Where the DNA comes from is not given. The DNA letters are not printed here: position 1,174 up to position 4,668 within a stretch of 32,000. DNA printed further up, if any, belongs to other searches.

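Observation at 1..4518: Tandem pair of integrin-alpha-like type-I membrane proteins in a bacterium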

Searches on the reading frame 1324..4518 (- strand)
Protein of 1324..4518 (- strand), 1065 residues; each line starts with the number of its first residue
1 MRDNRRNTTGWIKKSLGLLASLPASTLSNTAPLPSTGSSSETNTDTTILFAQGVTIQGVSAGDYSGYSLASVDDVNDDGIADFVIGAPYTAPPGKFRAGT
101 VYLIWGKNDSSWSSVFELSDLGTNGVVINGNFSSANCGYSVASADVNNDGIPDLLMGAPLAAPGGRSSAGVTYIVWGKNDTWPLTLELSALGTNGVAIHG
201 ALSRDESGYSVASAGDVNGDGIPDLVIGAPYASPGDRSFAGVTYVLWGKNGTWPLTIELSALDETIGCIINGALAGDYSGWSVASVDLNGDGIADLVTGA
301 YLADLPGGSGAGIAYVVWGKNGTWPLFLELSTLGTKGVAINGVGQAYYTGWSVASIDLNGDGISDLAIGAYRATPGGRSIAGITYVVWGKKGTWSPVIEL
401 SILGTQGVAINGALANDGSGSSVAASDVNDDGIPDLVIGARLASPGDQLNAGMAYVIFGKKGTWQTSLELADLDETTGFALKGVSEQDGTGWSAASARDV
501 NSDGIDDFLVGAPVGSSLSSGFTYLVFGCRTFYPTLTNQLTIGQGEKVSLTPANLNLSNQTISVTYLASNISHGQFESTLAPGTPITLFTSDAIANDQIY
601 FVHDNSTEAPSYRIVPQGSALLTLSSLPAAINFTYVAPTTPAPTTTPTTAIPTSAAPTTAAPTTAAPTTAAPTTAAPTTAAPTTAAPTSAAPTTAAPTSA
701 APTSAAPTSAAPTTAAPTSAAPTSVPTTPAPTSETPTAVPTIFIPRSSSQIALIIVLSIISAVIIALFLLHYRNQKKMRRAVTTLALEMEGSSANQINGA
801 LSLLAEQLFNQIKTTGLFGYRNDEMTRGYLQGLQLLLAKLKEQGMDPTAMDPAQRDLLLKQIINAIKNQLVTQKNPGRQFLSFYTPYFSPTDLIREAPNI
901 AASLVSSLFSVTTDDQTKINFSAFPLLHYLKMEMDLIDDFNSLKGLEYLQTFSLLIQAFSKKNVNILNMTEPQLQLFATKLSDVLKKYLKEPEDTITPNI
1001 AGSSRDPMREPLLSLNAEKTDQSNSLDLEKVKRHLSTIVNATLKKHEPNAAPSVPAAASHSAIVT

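Call 6: search_protein_families(library=pfam, proteins=[window:1324-4518:-], max_evalue=0.1)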
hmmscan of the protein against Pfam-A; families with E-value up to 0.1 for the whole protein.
window:1324-4518:- (1065 aa): 8 families
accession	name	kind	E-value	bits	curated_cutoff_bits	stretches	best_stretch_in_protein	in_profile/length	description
PF01839.29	FG-GAP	-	7.6e-56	185.7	22.1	7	208-246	2-37/37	FG-GAP repeat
PF13517.12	FG-GAP_3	-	7.1e-22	78.2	26.9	5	216-297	1-60/61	FG-GAP-like repeat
PF16184.11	Cadherin_3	-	1.6e-07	31.7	25.5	1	537-607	6-80/106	Cadherin-like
PF21955.1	CarG-like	-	2.6e-06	28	28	0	423-465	5-47/144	Carbapenem resistance protein CarG-like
PF16743.10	PliI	-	0.0046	17.1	27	0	414-451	53-90/123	Periplasmic lysozyme inhibitor of I-type lysozyme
PF02095.21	Extensin_1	-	0.019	15.3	105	1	643-742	30-131/171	Extensin-like protein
PF14312.12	FG-GAP_2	-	0.045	14.4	23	0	273-316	12-48/49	FG-GAP repeat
PF02009.21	RIFIN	-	0.092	13.1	32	0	710-781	247-318/327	Rifin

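Call 8: find_homologous_proteins(query=window:1324-4518:-)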
Query window:1324-4518:- (1065 aa): 3055 proteins with E <= 0.001 among 8000 candidates; the best 120 are listed.
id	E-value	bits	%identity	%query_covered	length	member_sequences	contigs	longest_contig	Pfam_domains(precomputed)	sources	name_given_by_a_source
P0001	0.0e+0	2338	100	100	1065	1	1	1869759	PF01839.30,PF13517.13,PF16184.12,PF21955.1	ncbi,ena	-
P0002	1.1e-254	866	46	56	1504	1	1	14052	PF01839.30,PF13517.13,PF04886.17,PF16184.12,PF21955.1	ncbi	-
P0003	4.2e-249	847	39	69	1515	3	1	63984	PF01839.30,PF13517.13,PF16184.12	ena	-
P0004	1.9e-243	829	44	45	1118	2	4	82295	PF01839.30,PF14312.13,PF13517.13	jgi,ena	-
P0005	1.3e-240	819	43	46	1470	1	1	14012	PF01839.30,PF14312.13,PF13517.13,PF18957.7,PF05345.19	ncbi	ncbi:MAG: putative Ig domain-containing protein, partial [Cyanobacteria bacterium P01_F01_bin.143]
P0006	3.8e-234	798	45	46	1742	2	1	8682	PF01839.30,PF12256.15,PF14312.13,PF13517.13,PF00353.26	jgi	jgi:Ca2+-binding RTX toxin-like protein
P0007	2.8e-224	765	43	45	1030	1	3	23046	PF01839.30,PF13517.13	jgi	jgi:hypothetical protein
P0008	7.5e-223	760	44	45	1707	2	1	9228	PF01839.30,PF14312.13,PF13517.13,PF00353.26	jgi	jgi:Ca2+-binding RTX toxin-like protein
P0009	8.3e-221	754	43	45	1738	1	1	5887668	PF01839.30,PF08548.18,PF13517.13,PF00353.26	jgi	jgi:Ca2+-binding RTX toxin-like protein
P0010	3.4e-205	702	42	61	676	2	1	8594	PF01839.30,PF13517.13,PF16184.12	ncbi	ncbi:MAG: hypothetical protein COB66_06150, partial [Coxiella sp. (in: Bacteria)]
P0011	4.1e-204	698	44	46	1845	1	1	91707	PF01839.30,PF13517.13,PF00353.26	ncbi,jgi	jgi:Ca2+-binding RTX toxin-like protein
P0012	6.2e-204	698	47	43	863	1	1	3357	PF01839.30,PF13517.13,PF00353.26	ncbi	-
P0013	4.8e-203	695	42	47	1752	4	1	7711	PF01839.30,PF13517.13,PF00353.26,PF21955.1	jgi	jgi:hypothetical protein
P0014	6.6e-201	688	44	46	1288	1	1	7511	PF01839.30,PF14312.13,PF17963.8,PF17892.8,PF13517.13,PF17803.8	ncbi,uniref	ncbi:MAG: tandem-95 repeat protein, partial [Nostoc sp.]|uniref:beta strand repeat-containing protei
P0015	1.5e-199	683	44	45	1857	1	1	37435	PF01839.30,PF17963.8,PF17892.8,PF13517.13,PF17803.8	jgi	jgi:VCBS repeat-containing protein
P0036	7.6e-168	578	39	55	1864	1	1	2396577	PF01839.30,PF13517.13,PF05345.19,PF16184.12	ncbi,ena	-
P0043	6.3e-163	562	38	56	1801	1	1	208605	PF01839.30,PF13517.13,PF16184.12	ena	-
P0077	2.2e-143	497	36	56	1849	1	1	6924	PF01839.30,PF13517.13,PF05345.19,PF16184.12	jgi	jgi:hypothetical protein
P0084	5.2e-141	490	37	53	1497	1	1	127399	PF01839.30,PF13517.13,PF16184.12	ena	-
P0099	4.0e-138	480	37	55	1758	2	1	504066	PF01839.30,PF13517.13,PF16184.12,PF21955.1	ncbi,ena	-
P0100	4.9e-138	480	38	56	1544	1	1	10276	PF01839.30,PF13517.13,PF16184.12,PF21955.1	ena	-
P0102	7.1e-138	479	36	59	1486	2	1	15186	PF01839.30,PF13517.13,PF05345.19,PF16184.12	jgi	jgi:hypothetical protein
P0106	5.0e-137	476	42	57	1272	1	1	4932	PF01839.30,PF17963.8,PF13517.13,PF17803.8,PF16184.12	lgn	-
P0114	6.2e-133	463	37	80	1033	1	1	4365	PF01839.30,PF13517.13,PF16184.12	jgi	jgi:hypothetical protein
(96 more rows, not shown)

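Call 9: find_encoding_contigs(protein=P0001, flank=10000, max_places=4)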
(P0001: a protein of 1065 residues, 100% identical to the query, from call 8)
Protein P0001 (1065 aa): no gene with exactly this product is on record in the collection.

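Call 11: list_cluster_members(proteins=[P0001, P0002, P0003, P0114, P0010])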
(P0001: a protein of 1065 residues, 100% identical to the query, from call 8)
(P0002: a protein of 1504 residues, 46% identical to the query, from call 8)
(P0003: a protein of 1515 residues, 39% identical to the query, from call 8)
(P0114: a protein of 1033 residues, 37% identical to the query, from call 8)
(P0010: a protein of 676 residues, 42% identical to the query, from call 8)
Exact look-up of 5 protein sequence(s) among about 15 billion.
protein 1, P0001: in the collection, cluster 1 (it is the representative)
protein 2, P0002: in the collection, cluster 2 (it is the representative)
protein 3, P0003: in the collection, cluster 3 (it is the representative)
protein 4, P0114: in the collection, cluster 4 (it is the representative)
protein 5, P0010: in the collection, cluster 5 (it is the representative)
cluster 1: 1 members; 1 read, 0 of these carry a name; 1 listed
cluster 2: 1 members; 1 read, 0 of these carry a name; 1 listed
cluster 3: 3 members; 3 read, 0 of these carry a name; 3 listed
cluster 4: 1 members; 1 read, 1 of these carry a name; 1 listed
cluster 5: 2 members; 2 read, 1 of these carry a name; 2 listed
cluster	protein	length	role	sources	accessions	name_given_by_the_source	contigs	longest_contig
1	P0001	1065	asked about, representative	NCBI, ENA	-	-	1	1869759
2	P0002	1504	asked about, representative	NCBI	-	-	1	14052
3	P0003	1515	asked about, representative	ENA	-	-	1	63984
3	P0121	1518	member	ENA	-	-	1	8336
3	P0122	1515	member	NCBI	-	-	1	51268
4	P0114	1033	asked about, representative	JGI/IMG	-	hypothetical protein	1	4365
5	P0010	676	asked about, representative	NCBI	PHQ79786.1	MAG: hypothetical protein COB66_06150, partial [Coxiella sp. (in: Bacteria)]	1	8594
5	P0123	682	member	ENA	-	-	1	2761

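Call 17: search_protein_families(library=pfam, proteins=[P0114, P0002], max_evalue=1)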
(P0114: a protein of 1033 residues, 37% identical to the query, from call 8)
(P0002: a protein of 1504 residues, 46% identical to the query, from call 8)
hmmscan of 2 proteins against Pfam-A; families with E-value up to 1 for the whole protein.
P0114 (1033 aa): 5 families
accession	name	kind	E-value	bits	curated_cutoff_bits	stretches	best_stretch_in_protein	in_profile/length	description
PF01839.29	FG-GAP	-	5.1e-59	195.8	22.1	8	378-414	2-36/37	FG-GAP repeat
PF13517.12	FG-GAP_3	-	2.5e-15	57.3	26.9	8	114-184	1-61/61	FG-GAP-like repeat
PF16184.11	Cadherin_3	-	3.7e-11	43.4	25.5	2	666-759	1-98/106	Cadherin-like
PF21955.1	CarG-like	-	0.053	14.1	28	0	313-349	9-45/144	Carbapenem resistance protein CarG-like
PF23727.1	Beta-prop_FAM234A_B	-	0.11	11.5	26.4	0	305-328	127-150/467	FAM234A/B beta-propeller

P0002 (1504 aa): 7 families
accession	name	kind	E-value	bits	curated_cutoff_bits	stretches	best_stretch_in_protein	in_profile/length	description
PF01839.29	FG-GAP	-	6.4e-89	291.2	22.1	14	783-821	2-37/37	FG-GAP repeat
PF13517.12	FG-GAP_3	-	1e-11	45.7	26.9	7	723-801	1-60/61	FG-GAP-like repeat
PF16184.11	Cadherin_3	-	2.1e-11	44.1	25.5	2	1121-1186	10-79/106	Cadherin-like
PF21955.1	CarG-like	-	8.8e-07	29.6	28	0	181-217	9-45/144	Carbapenem resistance protein CarG-like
PF04886.17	PT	-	1.8e-06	27.8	26.2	2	1221-1250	2-31/36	PT disordered repeat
PF21314.2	TM_ErbB1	-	0.0031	17.7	27.1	1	1330-1356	2-29/36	Epidermal growth factor receptor transmembrane-juxtamembrane segment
PF05379.17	Peptidase_C23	-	0.078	13.6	25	0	327-369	40-82/88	Carlavirus endopeptidase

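Call 44: find_encoding_contigs(protein=P0106, flank=10000, max_places=4)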
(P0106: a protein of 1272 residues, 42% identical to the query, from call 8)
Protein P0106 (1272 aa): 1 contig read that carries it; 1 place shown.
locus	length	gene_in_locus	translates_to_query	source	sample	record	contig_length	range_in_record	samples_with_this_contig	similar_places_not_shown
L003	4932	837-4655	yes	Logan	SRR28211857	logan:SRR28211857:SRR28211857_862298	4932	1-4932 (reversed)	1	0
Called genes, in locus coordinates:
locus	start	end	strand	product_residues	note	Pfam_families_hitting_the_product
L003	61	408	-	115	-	PF13545:HTH_Crp_2 (weak)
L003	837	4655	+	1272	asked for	PF01839:FG-GAP, PF13517:FG-GAP_3 (faint), PF01839:FG-GAP, PF17803:Cadherin_4 (faint), PF17963:Big_9 (faint), PF16184:Cadherin_3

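Call 46: find_encoding_contigs(protein=P0036, flank=10000, max_places=3)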
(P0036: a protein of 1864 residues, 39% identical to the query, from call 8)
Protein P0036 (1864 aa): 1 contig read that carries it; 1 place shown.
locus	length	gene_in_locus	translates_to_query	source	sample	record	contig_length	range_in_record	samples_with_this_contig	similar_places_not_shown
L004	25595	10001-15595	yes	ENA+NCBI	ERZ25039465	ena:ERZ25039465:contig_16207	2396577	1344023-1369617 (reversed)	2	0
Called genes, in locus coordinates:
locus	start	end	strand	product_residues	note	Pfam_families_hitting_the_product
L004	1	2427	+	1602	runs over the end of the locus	PF01839:FG-GAP, PF13517:FG-GAP_3 (faint), PF01839:FG-GAP, PF16184:Cadherin_3, PF17803:Cadherin_4 (faint), PF16184:Cadherin_3, PF00069:Pkinase, PF07714:PK_Tyr_Ser-Thr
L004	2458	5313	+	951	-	PF13517:FG-GAP_3 (faint), PF01839:FG-GAP (weak), PF16184:Cadherin_3, PF00069:Pkinase, PF07714:PK_Tyr_Ser-Thr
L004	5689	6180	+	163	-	PF02556:SecB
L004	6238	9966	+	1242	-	-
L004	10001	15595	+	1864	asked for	PF01839:FG-GAP (weak), PF13517:FG-GAP_3 (faint), PF01839:FG-GAP, PF16184:Cadherin_3, PF01839:FG-GAP, PF16184:Cadherin_3, PF05345:He_PIG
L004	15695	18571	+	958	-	PF01839:FG-GAP (weak), PF16184:Cadherin_3, PF05345:He_PIG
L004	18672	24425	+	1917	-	PF01839:FG-GAP (weak), PF13517:FG-GAP_3 (faint), PF01839:FG-GAP, PF16184:Cadherin_3, PF01839:FG-GAP, PF16184:Cadherin_3, PF05345:He_PIG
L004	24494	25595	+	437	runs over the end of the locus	PF13517:FG-GAP_3 (faint), PF01839:FG-GAP (weak)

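Call 47: find_encoding_contigs(protein=P0099, flank=10000, max_places=3)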
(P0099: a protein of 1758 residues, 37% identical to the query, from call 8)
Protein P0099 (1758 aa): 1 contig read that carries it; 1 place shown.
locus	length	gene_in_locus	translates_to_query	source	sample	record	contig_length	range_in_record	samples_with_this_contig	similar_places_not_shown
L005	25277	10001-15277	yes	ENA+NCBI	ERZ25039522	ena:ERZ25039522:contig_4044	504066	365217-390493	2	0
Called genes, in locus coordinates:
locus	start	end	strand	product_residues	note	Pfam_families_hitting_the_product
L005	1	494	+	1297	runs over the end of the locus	PF01839:FG-GAP, PF13517:FG-GAP_3 (faint), PF01839:FG-GAP, PF16184:Cadherin_3, PF05345:He_PIG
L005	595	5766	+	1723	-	PF01839:FG-GAP, PF13517:FG-GAP_3 (faint), PF01839:FG-GAP, PF16184:Cadherin_3, PF01839:FG-GAP, PF16184:Cadherin_3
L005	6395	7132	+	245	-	PF13517:FG-GAP_3 (faint), PF01839:FG-GAP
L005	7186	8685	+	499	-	PF13517:FG-GAP_3 (faint), PF01839:FG-GAP, PF16184:Cadherin_3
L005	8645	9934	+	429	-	PF16184:Cadherin_3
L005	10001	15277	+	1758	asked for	PF01839:FG-GAP (weak), PF13517:FG-GAP_3 (faint), PF21955:CarG-like (faint), PF01839:FG-GAP, PF16184:Cadherin_3, PF01839:FG-GAP, PF16184:Cadherin_3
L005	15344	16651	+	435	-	PF13517:FG-GAP_3 (faint), PF01839:FG-GAP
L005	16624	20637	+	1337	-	PF01839:FG-GAP (weak), PF13517:FG-GAP_3 (faint), PF16184:Cadherin_3, PF01839:FG-GAP, PF16184:Cadherin_3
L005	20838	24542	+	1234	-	PF01839:FG-GAP, PF13517:FG-GAP_3 (faint), PF01839:FG-GAP, PF16184:Cadherin_3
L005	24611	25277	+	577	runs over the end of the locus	PF09820:AAA-ATPase_like, PF08011:PDDEXK_9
